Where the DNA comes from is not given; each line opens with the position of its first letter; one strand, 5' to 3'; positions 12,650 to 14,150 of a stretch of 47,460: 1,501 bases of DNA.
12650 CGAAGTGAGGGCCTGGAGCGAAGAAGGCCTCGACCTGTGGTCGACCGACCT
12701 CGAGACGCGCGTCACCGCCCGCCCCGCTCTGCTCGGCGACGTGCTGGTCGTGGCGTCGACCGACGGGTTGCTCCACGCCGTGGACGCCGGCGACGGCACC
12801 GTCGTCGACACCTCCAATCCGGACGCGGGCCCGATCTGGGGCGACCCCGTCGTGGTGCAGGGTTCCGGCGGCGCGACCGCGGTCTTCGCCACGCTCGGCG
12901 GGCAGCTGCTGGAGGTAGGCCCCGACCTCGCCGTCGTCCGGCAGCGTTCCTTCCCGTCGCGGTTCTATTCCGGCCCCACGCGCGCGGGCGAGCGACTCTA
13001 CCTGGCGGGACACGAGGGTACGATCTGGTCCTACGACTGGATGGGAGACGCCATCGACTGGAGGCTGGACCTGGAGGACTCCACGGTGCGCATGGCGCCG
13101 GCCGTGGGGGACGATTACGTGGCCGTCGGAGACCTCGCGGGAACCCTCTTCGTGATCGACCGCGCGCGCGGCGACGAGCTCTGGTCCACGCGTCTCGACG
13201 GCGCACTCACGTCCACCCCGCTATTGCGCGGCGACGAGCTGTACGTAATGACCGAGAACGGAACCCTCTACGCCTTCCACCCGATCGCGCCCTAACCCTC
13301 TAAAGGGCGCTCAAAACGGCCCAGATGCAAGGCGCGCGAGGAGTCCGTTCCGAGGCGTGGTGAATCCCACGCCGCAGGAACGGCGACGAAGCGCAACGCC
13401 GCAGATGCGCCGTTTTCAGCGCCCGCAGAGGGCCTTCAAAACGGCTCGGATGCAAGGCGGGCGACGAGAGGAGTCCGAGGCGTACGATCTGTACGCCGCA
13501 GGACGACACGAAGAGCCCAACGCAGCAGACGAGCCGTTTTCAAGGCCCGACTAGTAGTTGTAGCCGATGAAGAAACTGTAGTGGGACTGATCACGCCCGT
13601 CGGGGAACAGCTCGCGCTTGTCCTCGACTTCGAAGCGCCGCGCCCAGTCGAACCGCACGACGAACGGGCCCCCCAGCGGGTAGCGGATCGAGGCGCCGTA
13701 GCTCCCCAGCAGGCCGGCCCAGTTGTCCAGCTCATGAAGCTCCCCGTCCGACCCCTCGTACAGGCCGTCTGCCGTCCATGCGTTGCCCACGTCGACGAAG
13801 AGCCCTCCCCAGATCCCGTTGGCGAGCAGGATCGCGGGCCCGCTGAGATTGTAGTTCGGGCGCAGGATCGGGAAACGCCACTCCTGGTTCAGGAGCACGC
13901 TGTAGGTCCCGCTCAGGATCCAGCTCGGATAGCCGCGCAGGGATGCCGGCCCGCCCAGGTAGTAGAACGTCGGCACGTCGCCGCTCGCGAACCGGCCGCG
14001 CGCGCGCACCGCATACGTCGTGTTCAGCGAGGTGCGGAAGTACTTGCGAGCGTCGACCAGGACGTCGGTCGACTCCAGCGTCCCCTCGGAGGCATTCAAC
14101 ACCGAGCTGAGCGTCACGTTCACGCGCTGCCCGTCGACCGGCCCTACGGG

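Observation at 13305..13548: Two tandem ~120-nt long-hairpin elements with compensatory substitutions in three stems, between convergent genes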

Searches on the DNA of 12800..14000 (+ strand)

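Call 5: search_rna_families(source=window, start=12800, end=14000, threshold=evalue, max_evalue=10)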
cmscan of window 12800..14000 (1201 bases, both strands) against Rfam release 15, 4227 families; matches with E-value up to 10: 3.
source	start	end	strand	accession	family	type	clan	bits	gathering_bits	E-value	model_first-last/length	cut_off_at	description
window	12910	13058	-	RF02836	Bcj14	Gene; sRNA;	-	19.3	59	0.77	1-171/171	no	Burkholderia RNA 14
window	12830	12902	-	RF00634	SAM-IV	Cis-reg; riboswitch;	CL00012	17.7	38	2.8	1-79/116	no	SAM (S-adenosyl methionine) riboswitch aptamer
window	13882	13918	-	RF03185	mir-3193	Gene; miRNA;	-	15.7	55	8.8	1-55/55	no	mir-3193 microRNA precursor family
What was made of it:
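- On Any Rfam 15 family: No hit at E <= 10 on the region (call 5).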

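Call 8: search_dna_similar(query=window:13290-13560:+, collection=plasmids, mode=distant, max_evalue=0.01)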
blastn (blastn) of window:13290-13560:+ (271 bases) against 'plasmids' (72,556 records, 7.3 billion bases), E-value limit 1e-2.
No match.
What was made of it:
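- Tried and rejected: PLSDB plasmids by blastn: nothing (call 8).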

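Call 16: build_rna_model(alignment_id=A1)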
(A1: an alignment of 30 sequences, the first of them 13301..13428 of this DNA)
Model R1 built from alignment A1 (30 sequences, 134 columns); structure: RNAalifold consensus.
model positions 128; base pairs 36; branch points 0; effective number of sequences 1.33; information 0.591 bits per position. Calibrated on 0.2 Mb of random sequence (short: E-values are rough).
structure used (alignment columns):
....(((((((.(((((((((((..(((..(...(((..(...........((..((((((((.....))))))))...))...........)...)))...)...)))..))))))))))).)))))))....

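Call 17: search_with_rna_model(model_id=R1, sources=[window, L001, L002, L003, L004, L005, L006, L007, L008, L009, L010, L011, L012, L013, L014, L015, L016, L017, L018, L019, L020, L021, L022, L023, L024, L025, L026, L027, L028, L029, L030, L031, L032, L033, L034, L035, L036, L037], max_evalue=1)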
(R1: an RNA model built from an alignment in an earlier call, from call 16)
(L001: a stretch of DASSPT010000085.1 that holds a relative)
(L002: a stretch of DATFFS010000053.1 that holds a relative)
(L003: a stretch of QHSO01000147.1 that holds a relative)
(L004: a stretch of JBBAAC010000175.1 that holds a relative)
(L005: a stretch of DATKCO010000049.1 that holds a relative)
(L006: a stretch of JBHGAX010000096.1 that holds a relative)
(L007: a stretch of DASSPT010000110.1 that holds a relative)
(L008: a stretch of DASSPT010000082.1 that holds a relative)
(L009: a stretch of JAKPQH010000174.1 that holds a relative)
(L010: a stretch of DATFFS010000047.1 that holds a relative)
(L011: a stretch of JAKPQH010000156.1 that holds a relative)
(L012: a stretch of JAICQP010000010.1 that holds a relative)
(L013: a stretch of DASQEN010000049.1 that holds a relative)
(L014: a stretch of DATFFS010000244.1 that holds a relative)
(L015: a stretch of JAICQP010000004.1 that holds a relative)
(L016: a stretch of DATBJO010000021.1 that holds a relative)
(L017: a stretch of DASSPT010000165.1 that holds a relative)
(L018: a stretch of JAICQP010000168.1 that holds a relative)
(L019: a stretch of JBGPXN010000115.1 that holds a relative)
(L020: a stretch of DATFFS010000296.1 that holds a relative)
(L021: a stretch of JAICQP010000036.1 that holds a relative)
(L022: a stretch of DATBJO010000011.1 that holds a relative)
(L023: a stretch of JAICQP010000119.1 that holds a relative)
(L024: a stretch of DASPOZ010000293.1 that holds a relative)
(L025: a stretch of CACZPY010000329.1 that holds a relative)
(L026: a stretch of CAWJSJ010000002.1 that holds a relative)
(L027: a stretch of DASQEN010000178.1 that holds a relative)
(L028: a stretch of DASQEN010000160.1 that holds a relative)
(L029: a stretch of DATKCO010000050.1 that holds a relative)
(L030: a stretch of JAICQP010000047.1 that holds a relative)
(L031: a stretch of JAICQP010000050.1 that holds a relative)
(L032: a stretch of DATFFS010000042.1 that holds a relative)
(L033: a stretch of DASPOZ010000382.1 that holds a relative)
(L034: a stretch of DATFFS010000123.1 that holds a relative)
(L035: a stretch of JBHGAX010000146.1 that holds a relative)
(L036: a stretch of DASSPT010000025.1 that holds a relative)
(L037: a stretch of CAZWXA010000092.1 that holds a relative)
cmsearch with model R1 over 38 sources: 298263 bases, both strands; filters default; matches with E-value up to 1: 89.
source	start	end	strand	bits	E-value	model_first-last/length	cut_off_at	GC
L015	6850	6977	+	150.3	1.4e-35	1-128/128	no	0.62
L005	6425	6552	+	145.6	2.4e-34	1-128/128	no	0.65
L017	6082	6209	-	145.3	2.9e-34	1-128/128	no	0.59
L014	4482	4607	+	143.7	7.1e-34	1-128/128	no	0.62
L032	552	679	+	143.4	8.6e-34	1-128/128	no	0.63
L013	7315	7442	+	143.1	1e-33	1-128/128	no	0.62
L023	6021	6149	-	142.2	1.7e-33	1-128/128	no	0.66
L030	5785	5912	+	142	1.9e-33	1-128/128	no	0.66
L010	3650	3775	-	140.4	4.8e-33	1-128/128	no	0.59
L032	261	388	-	140.1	5.7e-33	1-128/128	no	0.65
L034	1255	1380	-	140.1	5.8e-33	1-128/128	no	0.6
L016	747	874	+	137.6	2.6e-32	1-128/128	no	0.59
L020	3813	3939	+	137.5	2.7e-32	1-128/128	no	0.58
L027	766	892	+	136.8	4.1e-32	1-128/128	no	0.62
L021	5259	5386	+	136.6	4.6e-32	1-128/128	no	0.65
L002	4177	4302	-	136.6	4.6e-32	1-128/128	no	0.66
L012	5536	5662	+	134.4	1.7e-31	1-128/128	no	0.67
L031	6717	6843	-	134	2e-31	1-128/128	no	0.6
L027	4683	4810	+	133.4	3e-31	1-128/128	no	0.59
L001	6015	6143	+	132.9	4e-31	1-128/128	no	0.59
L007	5696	5822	+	132.2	6.1e-31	1-128/128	no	0.66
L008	3108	3234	+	131.8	7.8e-31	1-128/128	no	0.64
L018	4886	5013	-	126.8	1.4e-29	1-128/128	no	0.65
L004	1859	1987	-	122.7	1.6e-28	1-128/128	no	0.61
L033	2125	2253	-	118.7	1.7e-27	1-128/128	no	0.7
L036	1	122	+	114.9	1.5e-26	7-128/128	5'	0.65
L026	5373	5501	+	112.8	5.2e-26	1-128/128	no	0.67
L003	3613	3741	+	111.4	1.2e-25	1-128/128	no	0.69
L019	3077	3202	-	110.9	1.6e-25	1-128/128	no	0.68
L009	3594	3722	+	108.8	5.4e-25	1-128/128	no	0.67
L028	589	735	+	104.1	8.5e-24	1-128/128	no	0.67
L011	7185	7316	+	79.5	1.6e-17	1-128/128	no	0.67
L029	4057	4126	+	65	7.8e-14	1-128/128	no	0.64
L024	3334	3510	-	62.2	3.9e-13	1-128/128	no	0.71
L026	4152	4301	-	59.1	2.5e-12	1-128/128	no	0.69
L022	5577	5676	+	56.8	9.1e-12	1-128/128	no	0.67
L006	2924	2993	-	56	1.5e-11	1-128/128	no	0.73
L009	4791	4918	+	53.9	5.1e-11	1-128/128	no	0.63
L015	6850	6977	-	49.8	5.8e-10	1-128/128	no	0.62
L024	4854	5016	+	47.8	1.8e-09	1-128/128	no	0.69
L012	5536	5662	-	47.3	2.4e-09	1-128/128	no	0.67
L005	6425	6552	-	47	2.8e-09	1-128/128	no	0.65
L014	4482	4607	-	46.7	3.6e-09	1-128/128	no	0.62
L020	3813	3939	-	46.6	3.8e-09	1-128/128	no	0.58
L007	4881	4944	+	46.3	4.5e-09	1-128/128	no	0.66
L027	766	892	-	46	5.3e-09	1-128/128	no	0.62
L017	6082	6209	+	45.9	5.7e-09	1-128/128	no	0.59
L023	6021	6149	+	45.7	6.3e-09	1-128/128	no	0.66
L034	1255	1380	+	44.7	1.1e-08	1-128/128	no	0.6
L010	3650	3775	+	43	3.1e-08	1-128/128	no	0.59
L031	6717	6843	+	42.7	3.7e-08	1-128/128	no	0.6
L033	2125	2253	+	42.6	3.9e-08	1-128/128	no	0.7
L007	5696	5822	-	42.5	4.1e-08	1-128/128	no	0.66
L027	4683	4810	-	42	5.5e-08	1-128/128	no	0.59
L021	5259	5386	-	42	5.5e-08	1-128/128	no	0.65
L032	261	388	+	41.6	7e-08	1-128/128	no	0.65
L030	5785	5912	-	41.2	8.5e-08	1-128/128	no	0.66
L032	552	679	-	40.5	1.3e-07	1-128/128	no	0.63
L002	4177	4302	+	38.9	3.4e-07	1-128/128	no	0.66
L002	319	429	+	38.9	3.4e-07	1-128/128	no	0.65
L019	3077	3202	+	38.4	4.4e-07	1-128/128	no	0.68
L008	3108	3234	-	38.4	4.5e-07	1-128/128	no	0.64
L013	7315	7442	-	37.3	8.8e-07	1-128/128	no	0.62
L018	4886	5013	+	36.7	1.2e-06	1-128/128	no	0.65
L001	6015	6143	-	35.1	3.2e-06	1-128/128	no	0.59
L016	747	874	-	34.8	3.8e-06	1-128/128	no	0.59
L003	3613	3741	-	34.6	4.3e-06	1-128/128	no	0.69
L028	589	735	-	34.5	4.4e-06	1-128/128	no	0.67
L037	3230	3353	+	34.4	4.6e-06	1-128/128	no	0.69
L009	3594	3722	-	32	2e-05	1-128/128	no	0.67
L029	4057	4126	-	31.4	2.8e-05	1-128/128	no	0.64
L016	2500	2552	+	31.3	2.8e-05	1-128/128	no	0.53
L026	5373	5501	-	29.7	7.3e-05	1-128/128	no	0.67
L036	1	122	-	28.4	0.00016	1-122/128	3'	0.65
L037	3380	3420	+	28.2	0.00018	1-41/128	3'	0.66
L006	2925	2992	+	27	0.00037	1-128/128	no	0.75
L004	1859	1987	+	26.7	0.00043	1-128/128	no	0.61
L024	5662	5756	+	25.4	0.00092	1-128/128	no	0.62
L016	2500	2552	-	24.2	0.0018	1-128/128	no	0.53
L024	1874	2082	+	20.8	0.014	1-128/128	no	0.69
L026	4152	4301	+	19.3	0.032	1-128/128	no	0.69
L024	4854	5016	-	18.6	0.05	1-128/128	no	0.69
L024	3334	3510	+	18.2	0.063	1-128/128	no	0.71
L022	5577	5676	-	17.8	0.08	1-128/128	no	0.67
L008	4211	4306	-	16.2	0.2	1-128/128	no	0.64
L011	7185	7316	-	16.1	0.22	1-128/128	no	0.67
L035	1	121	-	15.7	0.27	1-87/128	3'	0.69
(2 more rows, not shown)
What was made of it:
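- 13305..13424 (+): Copy A of the repeat (120 nt). The folding-favoured strand is the window + strand. Outer stem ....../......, basal stem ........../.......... with a C-C mismatch. The model's + hit is masked by its 3-nt overlap with copy B (call 17).
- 13430..13548 (+): Copy B of the repeat (119 nt). Outer stem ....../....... It abuts the stop codon of the Omp85-family gene, with 2 nt between. Model R1 gives 135 bits on the + strand (call 17).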

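Call 32: search_with_rna_model(model_id=R1, sources=[window, L001, L002, L003, L004, L005, L006, L007, L008, L009, L010, L011, L012, L013, L014, L015, L016, L017, L018, L019, L020, L021, L022, L023, L024, L026, L027, L028, L029, L030, L031, L032, L033, L034, L036], max_evalue=1e-10, make_alignment=true)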
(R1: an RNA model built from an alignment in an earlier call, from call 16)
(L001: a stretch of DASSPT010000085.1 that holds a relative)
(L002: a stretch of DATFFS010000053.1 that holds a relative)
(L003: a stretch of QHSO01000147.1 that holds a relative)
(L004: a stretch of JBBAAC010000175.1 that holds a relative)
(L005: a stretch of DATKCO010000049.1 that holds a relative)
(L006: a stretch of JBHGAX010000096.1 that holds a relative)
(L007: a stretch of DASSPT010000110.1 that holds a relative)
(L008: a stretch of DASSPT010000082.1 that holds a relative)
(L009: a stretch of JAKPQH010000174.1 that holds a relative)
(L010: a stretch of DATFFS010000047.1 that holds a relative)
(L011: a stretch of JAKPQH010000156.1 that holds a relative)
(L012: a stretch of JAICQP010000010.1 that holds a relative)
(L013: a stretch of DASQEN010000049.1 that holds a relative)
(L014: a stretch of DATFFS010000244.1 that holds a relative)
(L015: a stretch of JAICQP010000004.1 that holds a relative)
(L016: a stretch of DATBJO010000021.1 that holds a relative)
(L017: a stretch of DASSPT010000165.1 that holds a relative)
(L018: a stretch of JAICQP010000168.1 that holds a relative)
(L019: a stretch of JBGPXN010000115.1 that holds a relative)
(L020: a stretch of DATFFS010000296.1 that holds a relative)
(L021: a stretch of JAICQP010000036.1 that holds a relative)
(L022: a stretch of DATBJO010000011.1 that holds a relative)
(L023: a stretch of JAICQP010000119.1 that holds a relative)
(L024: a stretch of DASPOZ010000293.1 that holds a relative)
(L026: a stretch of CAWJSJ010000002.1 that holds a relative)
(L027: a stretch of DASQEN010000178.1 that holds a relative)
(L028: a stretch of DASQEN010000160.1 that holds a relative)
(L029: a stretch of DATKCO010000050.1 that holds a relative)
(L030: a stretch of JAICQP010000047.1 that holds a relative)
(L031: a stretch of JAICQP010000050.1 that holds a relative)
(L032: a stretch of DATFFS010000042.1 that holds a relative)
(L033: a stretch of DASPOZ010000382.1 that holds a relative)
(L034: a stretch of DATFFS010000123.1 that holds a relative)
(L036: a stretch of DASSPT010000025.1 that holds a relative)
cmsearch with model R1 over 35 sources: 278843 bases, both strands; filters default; matches with E-value up to 1e-10: 39.
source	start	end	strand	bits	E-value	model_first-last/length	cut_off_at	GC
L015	6850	6977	+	150.3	1.4e-35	1-128/128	no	0.62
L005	6425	6552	+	145.6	2.2e-34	1-128/128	no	0.65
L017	6082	6209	-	145.3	2.7e-34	1-128/128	no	0.59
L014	4482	4607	+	143.7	6.6e-34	1-128/128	no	0.62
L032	552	679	+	143.4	8.1e-34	1-128/128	no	0.63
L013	7315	7442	+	143.1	9.5e-34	1-128/128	no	0.62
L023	6021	6149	-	142.2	1.6e-33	1-128/128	no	0.66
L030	5785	5912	+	142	1.7e-33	1-128/128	no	0.66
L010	3650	3775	-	140.4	4.5e-33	1-128/128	no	0.59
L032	261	388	-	140.1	5.3e-33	1-128/128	no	0.65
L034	1255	1380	-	140.1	5.4e-33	1-128/128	no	0.6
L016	747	874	+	137.6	2.4e-32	1-128/128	no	0.59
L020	3813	3939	+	137.5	2.5e-32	1-128/128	no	0.58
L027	766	892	+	136.8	3.9e-32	1-128/128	no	0.62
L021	5259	5386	+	136.6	4.3e-32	1-128/128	no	0.65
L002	4177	4302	-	136.6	4.3e-32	1-128/128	no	0.66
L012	5536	5662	+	134.4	1.6e-31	1-128/128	no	0.67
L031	6717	6843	-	134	1.9e-31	1-128/128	no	0.6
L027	4683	4810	+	133.4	2.8e-31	1-128/128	no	0.59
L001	6015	6143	+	132.9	3.7e-31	1-128/128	no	0.59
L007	5696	5822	+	132.2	5.7e-31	1-128/128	no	0.66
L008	3108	3234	+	131.8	7.3e-31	1-128/128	no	0.64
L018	4886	5013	-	126.8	1.3e-29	1-128/128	no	0.65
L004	1859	1987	-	122.7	1.5e-28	1-128/128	no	0.61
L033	2125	2253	-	118.7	1.6e-27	1-128/128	no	0.7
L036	1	122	+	114.9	1.4e-26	7-128/128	5'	0.65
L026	5373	5501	+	112.8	4.8e-26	1-128/128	no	0.67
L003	3613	3741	+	111.4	1.1e-25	1-128/128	no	0.69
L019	3077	3202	-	110.9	1.5e-25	1-128/128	no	0.68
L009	3594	3722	+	108.8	5.1e-25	1-128/128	no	0.67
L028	589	735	+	104.1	8e-24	1-128/128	no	0.67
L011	7185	7316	+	79.5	1.5e-17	1-128/128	no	0.67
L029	4057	4126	+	65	7.2e-14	1-128/128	no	0.64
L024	3334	3510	-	62.2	3.7e-13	1-128/128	no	0.71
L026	4152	4301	-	59.1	2.3e-12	1-128/128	no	0.69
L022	5577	5676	+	56.8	8.5e-12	1-128/128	no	0.67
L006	2924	2993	-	56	1.4e-11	1-128/128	no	0.73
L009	4791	4918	+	53.9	4.8e-11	1-128/128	no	0.63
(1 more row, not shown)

Alignment A2: 39 matches aligned to the model, 235 columns, each read 5' to 3' on its own strand. Consensus structure (alignment columns), stored with it:
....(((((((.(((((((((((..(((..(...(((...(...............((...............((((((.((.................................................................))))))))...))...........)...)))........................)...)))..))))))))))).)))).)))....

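Call 37: search_with_rna_model(model_id=R1, sources=[L039, L040, L041, L042, L043, L044, L045, L046, L047, L048, L049, L050, L051, L052, L053, L054, L055, L056, L057, L058, L059, L060, L061, L062, L063, L064, L065, L066, L067, L068, L069, L070, L071, L072, L073, L074, L075, L076, L077, L078, L079, L080, L081, L082, L083, L084, L085, L086, L087, L088, L089, L090, L091, L092, L093, L094, L095, L096, L097, L098, L099, L100, L101, L102, L103, L104, L105, L106, L107, L108, L109, L110, L111, L112, L113, L114, L115, L116, L117, L118], max_evalue=0.01)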
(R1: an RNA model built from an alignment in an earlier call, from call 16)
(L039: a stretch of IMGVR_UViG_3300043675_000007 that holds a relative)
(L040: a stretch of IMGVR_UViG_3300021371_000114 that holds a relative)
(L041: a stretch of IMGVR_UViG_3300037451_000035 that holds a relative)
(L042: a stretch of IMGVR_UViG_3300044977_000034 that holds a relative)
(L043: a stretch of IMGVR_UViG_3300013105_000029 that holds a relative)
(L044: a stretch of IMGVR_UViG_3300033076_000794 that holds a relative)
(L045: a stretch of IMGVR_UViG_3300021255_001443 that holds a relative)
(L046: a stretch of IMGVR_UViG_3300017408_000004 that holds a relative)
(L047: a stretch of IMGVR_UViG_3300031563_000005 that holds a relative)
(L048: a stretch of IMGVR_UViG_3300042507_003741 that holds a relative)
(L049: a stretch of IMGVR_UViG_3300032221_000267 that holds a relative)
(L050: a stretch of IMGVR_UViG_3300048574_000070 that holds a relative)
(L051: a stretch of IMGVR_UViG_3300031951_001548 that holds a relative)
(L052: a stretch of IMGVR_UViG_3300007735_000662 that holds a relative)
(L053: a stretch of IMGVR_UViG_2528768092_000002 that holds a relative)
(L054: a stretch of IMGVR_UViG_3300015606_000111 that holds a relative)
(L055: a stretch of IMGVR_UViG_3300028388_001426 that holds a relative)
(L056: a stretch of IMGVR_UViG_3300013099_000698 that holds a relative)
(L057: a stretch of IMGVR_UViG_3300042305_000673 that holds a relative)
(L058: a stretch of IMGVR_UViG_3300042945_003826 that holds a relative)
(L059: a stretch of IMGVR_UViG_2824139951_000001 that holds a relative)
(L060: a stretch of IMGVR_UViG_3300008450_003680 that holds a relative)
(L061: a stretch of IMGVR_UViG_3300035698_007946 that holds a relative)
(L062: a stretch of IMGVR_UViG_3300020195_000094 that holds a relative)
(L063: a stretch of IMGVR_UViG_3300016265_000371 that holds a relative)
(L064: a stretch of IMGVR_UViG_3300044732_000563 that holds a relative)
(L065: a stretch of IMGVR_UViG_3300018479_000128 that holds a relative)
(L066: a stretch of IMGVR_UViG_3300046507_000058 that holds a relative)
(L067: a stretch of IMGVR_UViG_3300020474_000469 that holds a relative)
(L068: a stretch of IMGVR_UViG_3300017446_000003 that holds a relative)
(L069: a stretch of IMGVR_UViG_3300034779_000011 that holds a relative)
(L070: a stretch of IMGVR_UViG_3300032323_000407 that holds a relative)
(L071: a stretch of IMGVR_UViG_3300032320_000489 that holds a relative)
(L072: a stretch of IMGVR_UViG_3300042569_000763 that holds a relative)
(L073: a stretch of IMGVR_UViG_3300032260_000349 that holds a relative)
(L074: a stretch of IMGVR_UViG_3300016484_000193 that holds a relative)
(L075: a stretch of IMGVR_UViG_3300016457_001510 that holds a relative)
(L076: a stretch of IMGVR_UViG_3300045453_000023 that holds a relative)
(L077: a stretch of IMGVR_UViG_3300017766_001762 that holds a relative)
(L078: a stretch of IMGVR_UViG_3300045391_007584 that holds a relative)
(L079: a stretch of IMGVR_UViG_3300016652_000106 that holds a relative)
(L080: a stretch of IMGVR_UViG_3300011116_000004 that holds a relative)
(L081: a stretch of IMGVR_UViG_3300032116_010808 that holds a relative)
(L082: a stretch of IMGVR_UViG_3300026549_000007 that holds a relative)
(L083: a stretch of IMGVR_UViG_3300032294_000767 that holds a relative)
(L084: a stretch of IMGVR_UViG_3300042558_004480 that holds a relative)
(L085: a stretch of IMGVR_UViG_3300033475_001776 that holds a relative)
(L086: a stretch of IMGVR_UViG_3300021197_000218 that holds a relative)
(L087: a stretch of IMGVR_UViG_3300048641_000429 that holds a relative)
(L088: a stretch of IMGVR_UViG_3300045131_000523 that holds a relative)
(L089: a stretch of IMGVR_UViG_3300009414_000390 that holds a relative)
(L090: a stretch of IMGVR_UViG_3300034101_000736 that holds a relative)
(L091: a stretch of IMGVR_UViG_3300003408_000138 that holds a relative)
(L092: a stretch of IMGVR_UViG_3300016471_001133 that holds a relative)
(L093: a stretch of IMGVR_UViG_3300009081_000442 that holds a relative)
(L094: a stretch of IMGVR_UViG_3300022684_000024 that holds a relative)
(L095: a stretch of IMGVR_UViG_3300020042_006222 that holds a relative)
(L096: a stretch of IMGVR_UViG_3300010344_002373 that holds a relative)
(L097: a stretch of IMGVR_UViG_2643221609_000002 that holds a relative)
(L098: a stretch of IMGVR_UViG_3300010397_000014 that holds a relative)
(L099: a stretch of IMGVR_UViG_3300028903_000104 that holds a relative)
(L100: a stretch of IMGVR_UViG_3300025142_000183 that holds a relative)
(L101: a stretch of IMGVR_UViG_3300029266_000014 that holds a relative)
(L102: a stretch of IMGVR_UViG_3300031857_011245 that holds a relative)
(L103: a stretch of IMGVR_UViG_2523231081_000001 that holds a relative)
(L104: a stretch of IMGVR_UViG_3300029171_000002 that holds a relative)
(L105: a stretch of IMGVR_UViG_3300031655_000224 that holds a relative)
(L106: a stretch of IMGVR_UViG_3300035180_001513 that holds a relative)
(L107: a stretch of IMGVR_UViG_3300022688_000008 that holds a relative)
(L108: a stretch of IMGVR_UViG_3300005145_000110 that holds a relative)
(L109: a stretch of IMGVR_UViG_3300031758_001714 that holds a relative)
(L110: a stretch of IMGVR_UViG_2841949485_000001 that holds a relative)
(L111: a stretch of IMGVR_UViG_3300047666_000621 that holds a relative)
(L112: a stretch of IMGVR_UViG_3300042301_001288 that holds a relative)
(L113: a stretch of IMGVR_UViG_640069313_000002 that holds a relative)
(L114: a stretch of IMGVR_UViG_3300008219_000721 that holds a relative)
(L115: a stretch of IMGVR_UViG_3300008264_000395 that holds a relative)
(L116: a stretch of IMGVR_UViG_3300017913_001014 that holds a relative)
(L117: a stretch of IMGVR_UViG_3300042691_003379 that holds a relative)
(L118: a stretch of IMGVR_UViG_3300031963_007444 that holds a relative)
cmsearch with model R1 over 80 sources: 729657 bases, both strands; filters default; matches with E-value up to 0.01: 2.
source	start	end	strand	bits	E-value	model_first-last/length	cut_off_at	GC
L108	4164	4291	+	97.2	1.2e-21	1-128/128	no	0.63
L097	1575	1682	-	38.7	9.1e-07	1-128/128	no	0.65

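Call 54: search_with_rna_model(model_id=R1, sources=[L245, L246, L247, L248, L249], max_evalue=0.001)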
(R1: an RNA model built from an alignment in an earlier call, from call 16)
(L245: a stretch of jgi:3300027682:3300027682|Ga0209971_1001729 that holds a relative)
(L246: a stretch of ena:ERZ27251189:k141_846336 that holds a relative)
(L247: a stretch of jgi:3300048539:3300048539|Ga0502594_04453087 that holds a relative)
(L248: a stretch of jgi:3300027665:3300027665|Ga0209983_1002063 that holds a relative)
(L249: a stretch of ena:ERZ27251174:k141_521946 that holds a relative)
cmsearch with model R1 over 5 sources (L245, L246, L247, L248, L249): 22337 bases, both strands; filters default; matches with E-value up to 0.001: 2.
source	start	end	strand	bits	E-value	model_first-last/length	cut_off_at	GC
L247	1927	2053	-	141.8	1.6e-34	1-128/128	no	0.62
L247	1927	2053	+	43.2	2e-09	1-128/128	no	0.62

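Call 66: search_with_rna_model(model_id=R1, sources=[L250, L251, L252, L253, L254, L255, L256], max_evalue=0.01)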
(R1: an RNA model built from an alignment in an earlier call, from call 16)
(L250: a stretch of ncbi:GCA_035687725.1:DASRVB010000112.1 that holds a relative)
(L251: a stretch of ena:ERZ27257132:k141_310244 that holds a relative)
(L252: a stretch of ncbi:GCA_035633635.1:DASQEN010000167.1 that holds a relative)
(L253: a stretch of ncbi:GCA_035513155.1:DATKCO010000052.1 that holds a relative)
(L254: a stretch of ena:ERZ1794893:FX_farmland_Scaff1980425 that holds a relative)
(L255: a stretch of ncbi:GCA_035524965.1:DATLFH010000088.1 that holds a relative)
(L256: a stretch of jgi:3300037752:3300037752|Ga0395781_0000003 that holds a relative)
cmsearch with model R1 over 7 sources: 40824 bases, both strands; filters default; matches with E-value up to 0.01: 10.
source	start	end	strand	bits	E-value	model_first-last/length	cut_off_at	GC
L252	4445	4572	-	135.1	1.5e-32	1-128/128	no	0.66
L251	4598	4724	+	132.8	5.7e-32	1-128/128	no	0.64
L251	4442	4568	-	118.1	3.1e-28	1-128/128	no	0.65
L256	4448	4574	-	93.2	6.8e-22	1-128/128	no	0.65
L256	4589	4713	+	90.8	2.8e-21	1-128/128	no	0.62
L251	4598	4724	-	49.2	1.1e-10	1-128/128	no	0.64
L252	4445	4572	+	42.6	5.4e-09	1-128/128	no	0.66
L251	4442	4568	+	38.9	4.7e-08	1-128/128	no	0.65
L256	4589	4713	-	27.3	4.2e-05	1-128/128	no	0.62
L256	4448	4574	+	24.8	0.00018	1-128/128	no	0.65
